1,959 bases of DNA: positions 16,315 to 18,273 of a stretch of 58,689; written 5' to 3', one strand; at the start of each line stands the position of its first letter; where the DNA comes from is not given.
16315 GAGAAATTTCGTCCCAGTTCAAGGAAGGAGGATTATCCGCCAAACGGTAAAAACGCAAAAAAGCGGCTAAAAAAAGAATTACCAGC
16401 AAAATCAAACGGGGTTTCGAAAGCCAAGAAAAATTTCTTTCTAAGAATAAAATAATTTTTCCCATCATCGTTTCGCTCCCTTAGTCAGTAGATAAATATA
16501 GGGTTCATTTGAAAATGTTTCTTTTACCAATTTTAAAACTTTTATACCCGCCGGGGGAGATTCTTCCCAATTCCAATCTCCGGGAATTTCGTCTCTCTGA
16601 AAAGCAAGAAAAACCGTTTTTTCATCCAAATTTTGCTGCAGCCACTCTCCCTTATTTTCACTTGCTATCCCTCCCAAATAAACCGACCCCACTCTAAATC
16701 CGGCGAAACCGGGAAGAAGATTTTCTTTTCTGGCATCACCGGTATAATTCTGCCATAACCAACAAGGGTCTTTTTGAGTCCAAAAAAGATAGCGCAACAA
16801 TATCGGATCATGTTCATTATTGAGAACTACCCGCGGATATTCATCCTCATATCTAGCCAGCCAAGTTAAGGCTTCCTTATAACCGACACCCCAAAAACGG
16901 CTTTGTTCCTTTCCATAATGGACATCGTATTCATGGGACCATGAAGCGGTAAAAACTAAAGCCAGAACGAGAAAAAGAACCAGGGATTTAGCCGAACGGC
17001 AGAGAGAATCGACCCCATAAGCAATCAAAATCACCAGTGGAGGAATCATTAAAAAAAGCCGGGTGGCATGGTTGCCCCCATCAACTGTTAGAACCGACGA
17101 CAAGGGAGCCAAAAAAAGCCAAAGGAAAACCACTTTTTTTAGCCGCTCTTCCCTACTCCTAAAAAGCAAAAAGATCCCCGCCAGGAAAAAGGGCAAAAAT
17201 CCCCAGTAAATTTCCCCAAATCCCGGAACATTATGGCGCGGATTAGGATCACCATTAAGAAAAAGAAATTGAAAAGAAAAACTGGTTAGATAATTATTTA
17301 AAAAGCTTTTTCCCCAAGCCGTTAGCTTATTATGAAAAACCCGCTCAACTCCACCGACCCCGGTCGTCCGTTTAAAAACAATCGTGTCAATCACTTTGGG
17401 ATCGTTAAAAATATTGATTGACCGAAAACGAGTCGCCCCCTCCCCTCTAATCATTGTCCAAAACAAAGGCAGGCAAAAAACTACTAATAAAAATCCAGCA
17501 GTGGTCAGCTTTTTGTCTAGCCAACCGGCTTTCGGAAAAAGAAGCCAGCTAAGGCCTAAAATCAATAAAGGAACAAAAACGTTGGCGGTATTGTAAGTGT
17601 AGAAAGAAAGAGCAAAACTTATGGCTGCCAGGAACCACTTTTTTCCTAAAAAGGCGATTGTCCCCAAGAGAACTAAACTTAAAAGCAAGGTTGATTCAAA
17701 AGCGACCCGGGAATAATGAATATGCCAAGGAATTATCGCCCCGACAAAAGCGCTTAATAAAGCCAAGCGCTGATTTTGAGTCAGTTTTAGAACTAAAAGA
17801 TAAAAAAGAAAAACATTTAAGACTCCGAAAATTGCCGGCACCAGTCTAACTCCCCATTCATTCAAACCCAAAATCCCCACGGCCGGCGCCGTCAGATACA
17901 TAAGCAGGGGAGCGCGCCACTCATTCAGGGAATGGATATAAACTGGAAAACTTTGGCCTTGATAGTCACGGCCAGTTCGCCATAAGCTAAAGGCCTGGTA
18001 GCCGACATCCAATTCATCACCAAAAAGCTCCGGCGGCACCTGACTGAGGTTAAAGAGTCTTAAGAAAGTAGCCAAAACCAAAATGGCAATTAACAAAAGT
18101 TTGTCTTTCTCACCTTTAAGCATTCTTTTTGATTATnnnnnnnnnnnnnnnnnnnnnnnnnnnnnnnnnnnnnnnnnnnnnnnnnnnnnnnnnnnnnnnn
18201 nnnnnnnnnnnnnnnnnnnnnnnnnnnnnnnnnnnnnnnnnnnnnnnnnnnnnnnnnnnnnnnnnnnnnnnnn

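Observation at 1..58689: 58-kb one-strand glycosylation super-locus with 24 GT-C-like membrane proteins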

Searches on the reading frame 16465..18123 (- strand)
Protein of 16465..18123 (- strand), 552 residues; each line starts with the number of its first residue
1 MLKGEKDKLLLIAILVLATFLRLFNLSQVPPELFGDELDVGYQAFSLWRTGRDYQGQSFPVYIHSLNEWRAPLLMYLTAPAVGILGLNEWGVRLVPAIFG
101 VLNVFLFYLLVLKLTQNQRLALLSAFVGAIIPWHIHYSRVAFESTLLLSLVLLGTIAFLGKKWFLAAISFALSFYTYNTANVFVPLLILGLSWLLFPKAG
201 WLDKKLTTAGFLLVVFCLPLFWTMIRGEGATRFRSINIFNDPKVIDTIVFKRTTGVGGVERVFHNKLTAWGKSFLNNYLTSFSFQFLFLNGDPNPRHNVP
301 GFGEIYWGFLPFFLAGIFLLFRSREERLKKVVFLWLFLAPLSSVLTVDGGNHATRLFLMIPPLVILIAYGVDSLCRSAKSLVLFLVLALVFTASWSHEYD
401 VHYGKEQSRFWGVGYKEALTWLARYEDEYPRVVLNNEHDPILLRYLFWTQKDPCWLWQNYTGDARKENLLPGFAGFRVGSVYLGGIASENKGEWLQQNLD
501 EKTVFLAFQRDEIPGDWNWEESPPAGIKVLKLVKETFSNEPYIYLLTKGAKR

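Call 5: search_protein_families(library=pfam, proteins=[window:16465-18123:-], max_evalue=0.01)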
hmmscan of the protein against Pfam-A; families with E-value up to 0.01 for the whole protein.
window:16465-18123:- (552 aa): 2 families
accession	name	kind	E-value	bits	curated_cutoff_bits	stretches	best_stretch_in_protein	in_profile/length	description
PF13231.12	PMT_2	-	3.9e-07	30.9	26.1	1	71-220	3-158/160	Dolichyl-phosphate-mannose-protein mannosyltransferase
PF02366.24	PMT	-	2.1e-06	27.9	22.7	1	84-152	77-146/245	Dolichyl-phosphate-mannose-protein mannosyltransferase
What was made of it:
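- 16465..18123 (-): g15, GT-C family F1. PMT_2 at 30.9 bits and PMT at 27.9 bits (call 5).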
